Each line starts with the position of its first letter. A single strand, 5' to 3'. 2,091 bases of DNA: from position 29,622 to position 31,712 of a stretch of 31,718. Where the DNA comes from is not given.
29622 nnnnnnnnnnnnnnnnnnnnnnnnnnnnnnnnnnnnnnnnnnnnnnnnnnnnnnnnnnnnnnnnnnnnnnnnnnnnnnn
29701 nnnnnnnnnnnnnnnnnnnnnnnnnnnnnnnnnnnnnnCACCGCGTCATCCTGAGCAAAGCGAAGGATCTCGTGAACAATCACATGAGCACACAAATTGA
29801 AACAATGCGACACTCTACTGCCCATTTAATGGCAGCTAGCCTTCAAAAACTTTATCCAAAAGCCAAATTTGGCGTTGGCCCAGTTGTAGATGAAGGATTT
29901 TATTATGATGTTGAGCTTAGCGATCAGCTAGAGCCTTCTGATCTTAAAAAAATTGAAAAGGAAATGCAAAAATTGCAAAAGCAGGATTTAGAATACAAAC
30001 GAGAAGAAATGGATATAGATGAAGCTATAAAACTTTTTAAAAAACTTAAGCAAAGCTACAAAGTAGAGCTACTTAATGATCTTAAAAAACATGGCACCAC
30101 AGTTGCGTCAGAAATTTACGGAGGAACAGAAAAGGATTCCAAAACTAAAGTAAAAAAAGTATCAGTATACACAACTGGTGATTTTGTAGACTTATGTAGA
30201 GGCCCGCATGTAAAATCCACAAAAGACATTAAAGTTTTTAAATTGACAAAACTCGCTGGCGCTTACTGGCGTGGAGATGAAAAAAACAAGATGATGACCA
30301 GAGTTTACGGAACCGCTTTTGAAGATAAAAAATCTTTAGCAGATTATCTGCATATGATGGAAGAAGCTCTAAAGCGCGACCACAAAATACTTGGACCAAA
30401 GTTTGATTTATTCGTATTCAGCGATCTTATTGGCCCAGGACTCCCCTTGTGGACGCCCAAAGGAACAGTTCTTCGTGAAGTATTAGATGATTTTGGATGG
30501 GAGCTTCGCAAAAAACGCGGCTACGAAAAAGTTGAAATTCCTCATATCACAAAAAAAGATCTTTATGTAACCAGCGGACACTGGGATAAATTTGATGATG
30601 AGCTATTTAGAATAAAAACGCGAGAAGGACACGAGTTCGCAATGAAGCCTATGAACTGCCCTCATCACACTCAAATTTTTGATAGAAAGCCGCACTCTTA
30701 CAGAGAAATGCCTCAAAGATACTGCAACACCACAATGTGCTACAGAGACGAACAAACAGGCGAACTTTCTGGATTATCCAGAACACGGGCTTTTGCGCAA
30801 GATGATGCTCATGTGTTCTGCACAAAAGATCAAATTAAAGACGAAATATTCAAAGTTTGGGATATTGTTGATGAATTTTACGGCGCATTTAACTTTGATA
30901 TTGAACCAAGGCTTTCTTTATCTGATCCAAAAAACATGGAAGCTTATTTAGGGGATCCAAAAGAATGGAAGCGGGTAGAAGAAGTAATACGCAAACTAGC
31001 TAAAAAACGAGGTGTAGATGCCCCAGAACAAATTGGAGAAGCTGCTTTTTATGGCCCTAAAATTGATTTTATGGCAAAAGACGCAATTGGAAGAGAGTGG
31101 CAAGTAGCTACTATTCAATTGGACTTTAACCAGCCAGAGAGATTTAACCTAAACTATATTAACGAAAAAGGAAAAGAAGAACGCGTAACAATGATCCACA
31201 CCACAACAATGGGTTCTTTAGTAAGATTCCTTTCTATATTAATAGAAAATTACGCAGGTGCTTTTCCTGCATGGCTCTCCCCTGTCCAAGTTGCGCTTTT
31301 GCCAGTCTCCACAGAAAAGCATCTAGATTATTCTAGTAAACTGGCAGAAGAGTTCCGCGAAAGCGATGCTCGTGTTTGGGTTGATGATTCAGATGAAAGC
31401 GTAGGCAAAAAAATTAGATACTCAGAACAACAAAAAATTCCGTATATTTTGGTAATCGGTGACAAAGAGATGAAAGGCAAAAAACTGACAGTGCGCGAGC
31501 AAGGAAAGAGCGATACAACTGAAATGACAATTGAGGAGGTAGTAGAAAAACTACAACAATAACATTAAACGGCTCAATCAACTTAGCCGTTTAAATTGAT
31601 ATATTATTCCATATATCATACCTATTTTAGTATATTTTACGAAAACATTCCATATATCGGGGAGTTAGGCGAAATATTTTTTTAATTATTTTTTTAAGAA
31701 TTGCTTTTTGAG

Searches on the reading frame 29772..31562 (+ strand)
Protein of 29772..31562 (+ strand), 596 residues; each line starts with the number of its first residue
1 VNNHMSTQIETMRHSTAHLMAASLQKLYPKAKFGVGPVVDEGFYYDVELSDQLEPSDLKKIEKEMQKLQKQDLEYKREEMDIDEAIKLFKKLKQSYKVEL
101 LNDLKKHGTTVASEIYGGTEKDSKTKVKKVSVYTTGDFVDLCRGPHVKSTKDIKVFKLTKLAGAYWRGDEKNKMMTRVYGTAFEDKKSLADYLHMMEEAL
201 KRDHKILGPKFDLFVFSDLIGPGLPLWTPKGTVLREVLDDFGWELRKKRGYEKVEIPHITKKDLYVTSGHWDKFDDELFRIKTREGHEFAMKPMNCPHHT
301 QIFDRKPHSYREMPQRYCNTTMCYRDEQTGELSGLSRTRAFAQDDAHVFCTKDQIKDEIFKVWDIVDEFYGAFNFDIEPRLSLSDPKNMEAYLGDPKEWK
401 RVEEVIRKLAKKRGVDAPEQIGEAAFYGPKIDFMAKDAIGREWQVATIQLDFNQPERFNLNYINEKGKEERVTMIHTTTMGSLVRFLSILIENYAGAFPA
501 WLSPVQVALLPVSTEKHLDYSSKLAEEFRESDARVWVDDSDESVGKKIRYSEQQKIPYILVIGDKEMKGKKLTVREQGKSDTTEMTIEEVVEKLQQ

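Call 9: search_protein_families(library=pfam, proteins=[window:29772-31562:+], max_evalue=0.01)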
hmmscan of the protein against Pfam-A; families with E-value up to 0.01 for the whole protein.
window:29772-31562:+ (596 aa): 3 families
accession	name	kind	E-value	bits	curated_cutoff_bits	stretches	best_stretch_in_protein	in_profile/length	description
PF00587.30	tRNA-synt_2b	-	7.5e-45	153.6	29.3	1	279-494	1-179/179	tRNA synthetase class II core domain (G, H, P, S and T)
PF03129.25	HGTP_anticodon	-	1.1e-22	80.4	21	1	506-596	1-93/94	Anticodon binding domain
PF07973.19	tRNA_SAD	-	3.4e-18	65.8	24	1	130-179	1-44/44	Threonyl and Alanyl tRNA synthetase second additional domain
